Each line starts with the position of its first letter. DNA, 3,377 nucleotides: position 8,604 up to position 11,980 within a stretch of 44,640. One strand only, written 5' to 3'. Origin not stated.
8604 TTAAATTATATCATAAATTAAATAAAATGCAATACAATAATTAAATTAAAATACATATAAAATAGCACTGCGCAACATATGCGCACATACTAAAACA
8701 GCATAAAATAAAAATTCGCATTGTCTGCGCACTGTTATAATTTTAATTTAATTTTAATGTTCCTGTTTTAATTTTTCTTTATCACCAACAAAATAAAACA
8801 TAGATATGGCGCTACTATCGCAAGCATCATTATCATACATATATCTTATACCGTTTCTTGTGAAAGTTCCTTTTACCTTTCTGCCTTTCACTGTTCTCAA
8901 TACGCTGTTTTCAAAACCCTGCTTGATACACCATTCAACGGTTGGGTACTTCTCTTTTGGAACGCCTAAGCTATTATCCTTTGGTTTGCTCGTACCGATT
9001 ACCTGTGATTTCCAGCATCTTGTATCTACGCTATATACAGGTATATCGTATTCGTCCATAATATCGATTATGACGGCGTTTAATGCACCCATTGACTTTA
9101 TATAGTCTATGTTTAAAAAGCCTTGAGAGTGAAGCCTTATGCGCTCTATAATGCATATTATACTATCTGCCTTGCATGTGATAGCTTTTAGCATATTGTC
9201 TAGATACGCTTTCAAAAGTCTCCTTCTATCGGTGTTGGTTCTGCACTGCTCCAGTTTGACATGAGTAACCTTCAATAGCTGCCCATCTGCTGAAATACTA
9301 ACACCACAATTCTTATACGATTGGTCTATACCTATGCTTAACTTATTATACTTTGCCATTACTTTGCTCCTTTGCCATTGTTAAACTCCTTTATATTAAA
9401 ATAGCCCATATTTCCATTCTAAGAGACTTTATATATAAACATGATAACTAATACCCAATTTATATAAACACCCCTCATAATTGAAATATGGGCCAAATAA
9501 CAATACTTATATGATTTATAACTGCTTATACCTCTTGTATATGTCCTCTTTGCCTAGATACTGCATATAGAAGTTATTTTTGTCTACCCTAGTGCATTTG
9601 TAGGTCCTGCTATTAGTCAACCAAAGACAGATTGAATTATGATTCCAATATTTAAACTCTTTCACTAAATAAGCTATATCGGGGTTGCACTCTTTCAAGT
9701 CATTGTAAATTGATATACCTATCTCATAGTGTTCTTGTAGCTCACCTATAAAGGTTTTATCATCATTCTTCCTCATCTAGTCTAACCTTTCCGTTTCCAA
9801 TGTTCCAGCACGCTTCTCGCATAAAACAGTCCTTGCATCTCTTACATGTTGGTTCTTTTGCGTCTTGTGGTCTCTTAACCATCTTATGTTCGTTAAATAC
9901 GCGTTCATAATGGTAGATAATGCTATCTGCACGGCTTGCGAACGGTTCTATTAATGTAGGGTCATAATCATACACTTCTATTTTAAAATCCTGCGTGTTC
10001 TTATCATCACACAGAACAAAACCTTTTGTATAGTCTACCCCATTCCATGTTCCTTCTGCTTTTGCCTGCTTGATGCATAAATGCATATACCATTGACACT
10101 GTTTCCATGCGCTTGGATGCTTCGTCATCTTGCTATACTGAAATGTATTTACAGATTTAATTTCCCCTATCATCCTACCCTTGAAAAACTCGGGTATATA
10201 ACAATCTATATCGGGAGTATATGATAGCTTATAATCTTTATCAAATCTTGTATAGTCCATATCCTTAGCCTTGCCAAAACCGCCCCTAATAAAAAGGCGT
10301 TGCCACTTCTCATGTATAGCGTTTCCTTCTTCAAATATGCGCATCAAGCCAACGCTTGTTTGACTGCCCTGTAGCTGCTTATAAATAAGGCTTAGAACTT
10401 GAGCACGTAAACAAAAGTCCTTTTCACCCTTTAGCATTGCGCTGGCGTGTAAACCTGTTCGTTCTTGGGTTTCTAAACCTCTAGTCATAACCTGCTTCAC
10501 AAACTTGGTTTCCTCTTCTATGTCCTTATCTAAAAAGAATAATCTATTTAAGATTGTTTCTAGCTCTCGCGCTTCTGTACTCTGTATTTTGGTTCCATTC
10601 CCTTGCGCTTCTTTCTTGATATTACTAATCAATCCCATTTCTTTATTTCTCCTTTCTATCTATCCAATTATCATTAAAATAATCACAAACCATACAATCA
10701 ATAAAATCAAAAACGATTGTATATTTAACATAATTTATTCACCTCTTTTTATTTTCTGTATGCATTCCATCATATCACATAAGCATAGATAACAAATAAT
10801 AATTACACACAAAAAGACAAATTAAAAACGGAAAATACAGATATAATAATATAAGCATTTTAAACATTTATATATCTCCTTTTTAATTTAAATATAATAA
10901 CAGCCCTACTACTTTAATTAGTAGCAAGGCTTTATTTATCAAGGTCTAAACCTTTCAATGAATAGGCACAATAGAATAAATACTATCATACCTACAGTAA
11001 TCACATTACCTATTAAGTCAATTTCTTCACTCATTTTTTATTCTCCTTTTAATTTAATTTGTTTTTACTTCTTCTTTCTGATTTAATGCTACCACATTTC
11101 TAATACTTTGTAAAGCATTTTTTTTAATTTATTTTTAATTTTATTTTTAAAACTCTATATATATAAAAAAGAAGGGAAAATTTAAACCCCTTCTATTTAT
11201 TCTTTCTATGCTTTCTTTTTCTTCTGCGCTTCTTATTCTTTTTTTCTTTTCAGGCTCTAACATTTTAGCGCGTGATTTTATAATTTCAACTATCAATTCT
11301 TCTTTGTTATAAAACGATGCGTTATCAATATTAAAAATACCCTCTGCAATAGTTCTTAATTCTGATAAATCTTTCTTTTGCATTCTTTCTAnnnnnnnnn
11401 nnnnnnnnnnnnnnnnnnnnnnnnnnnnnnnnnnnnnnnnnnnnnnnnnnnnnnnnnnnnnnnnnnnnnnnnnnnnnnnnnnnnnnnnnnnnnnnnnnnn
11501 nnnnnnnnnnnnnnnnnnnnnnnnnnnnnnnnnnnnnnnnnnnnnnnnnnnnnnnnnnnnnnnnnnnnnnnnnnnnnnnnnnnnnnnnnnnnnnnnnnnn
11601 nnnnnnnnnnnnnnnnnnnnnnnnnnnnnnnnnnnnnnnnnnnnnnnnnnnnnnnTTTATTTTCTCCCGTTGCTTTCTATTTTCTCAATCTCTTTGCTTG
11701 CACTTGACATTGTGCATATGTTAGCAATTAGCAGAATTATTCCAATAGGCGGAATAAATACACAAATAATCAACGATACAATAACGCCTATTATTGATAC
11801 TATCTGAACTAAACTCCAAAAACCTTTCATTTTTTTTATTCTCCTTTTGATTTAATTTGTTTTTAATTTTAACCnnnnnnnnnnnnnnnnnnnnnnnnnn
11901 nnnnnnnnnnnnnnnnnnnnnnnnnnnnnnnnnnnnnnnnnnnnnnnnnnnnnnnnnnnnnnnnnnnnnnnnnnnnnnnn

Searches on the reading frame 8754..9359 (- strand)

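Call 21: search_protein_families(library=pfam, proteins=[window:8754-9359:-], max_evalue=0.01)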
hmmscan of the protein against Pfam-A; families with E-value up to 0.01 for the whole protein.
window:8754-9359:- (201 aa): 0 families

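Call 23: search_protein_families(library=phrogs, proteins=[window:8754-9359:-], max_evalue=0.001)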
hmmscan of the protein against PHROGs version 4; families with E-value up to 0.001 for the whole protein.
window:8754-9359:- (201 aa): 2 families
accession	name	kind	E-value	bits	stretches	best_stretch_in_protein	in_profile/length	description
phrog_159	-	DNA, RNA and nucleotide metabolism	2.1e-07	31.2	1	9-134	91-210/330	RuvC-like Holliday junction resolvase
phrog_1770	-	DNA, RNA and nucleotide metabolism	1e-06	29.8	1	5-142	3-128/158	Holliday junction resolvase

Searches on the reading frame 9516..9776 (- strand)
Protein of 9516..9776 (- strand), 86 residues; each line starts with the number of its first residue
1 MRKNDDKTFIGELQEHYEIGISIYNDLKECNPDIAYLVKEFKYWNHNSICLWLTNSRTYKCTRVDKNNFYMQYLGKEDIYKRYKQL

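Call 37: search_protein_families(library=pfam, proteins=[window:9516-9776:-], max_evalue=0.05)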
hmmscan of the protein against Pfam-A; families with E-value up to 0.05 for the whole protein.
window:9516-9776:- (86 aa): 1 family
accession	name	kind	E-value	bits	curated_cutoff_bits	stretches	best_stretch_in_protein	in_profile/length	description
PF08759.17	GT-D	-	0.048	13.9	27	0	15-86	40-110/225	Glycosyltransferase GT-D fold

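Call 38: search_protein_families(library=phrogs, proteins=[window:9516-9776:-], max_evalue=0.01)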
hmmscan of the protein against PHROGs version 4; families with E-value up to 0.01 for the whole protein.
window:9516-9776:- (86 aa): 0 families

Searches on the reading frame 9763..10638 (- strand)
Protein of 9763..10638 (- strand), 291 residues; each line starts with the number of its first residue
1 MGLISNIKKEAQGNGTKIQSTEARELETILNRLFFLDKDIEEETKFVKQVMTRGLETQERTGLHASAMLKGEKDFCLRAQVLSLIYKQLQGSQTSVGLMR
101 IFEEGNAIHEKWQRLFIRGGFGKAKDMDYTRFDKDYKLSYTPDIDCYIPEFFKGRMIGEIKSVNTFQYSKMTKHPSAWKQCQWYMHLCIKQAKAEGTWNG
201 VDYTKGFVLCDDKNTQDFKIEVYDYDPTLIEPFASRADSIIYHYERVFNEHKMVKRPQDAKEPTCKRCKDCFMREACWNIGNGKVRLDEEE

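Call 21: search_protein_families(library=pfam, proteins=[window:9763-10638:-], max_evalue=0.01)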
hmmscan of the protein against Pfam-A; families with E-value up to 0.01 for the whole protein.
window:9763-10638:- (291 aa): 0 families

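Call 23: search_protein_families(library=phrogs, proteins=[window:9763-10638:-], max_evalue=0.001)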
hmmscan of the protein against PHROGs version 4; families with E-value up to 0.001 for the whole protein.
window:9763-10638:- (291 aa): 4 families
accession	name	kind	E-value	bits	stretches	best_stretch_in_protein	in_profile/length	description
phrog_1990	-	DNA, RNA and nucleotide metabolism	1e-13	52.4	1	55-279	30-237/290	Cas4-domain exonuclease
phrog_1706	-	DNA, RNA and nucleotide metabolism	1.6e-12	48.5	1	75-286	57-251/293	CRISPR/Cas system associated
phrog_2506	-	DNA, RNA and nucleotide metabolism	2.4e-08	34.5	1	58-274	89-336/342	exonuclease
phrog_434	-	DNA, RNA and nucleotide metabolism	4.7e-05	23.8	1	143-238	146-230/372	RecE-like recombination exonuclease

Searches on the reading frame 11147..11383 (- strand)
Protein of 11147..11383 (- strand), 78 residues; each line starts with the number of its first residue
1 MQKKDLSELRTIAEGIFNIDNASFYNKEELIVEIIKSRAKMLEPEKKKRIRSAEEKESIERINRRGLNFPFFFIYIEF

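Call 37: search_protein_families(library=pfam, proteins=[window:11147-11383:-], max_evalue=0.05)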
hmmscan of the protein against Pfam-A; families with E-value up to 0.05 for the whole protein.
window:11147-11383:- (78 aa): 1 family
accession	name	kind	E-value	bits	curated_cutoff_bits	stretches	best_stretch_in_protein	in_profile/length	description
PF07498.18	Rho_N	-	1.9e-06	28.1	24.9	1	2-40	3-40/43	Rho termination factor, N-terminal domain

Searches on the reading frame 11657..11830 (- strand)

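Call 71: search_protein_families(library=pfam, proteins=[window:11657-11830:-], max_evalue=0.1)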
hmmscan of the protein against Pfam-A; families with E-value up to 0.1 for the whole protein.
window:11657-11830:- (57 aa): 3 families
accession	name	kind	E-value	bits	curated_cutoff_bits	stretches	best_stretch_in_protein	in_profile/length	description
PF10324.15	7TM_GPCR_Srw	-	0.012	15.3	22.2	1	7-52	188-233/319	Serpentine type 7TM GPCR chemoreceptor Srw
PF05677.18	DUF818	-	0.013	14.9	20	1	6-42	32-69/365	Chlamydia CHLPS protein (DUF818)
PF14242.11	DUF4342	-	0.093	13.2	25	1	7-40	40-73/81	Domain of unknown function (DUF4342)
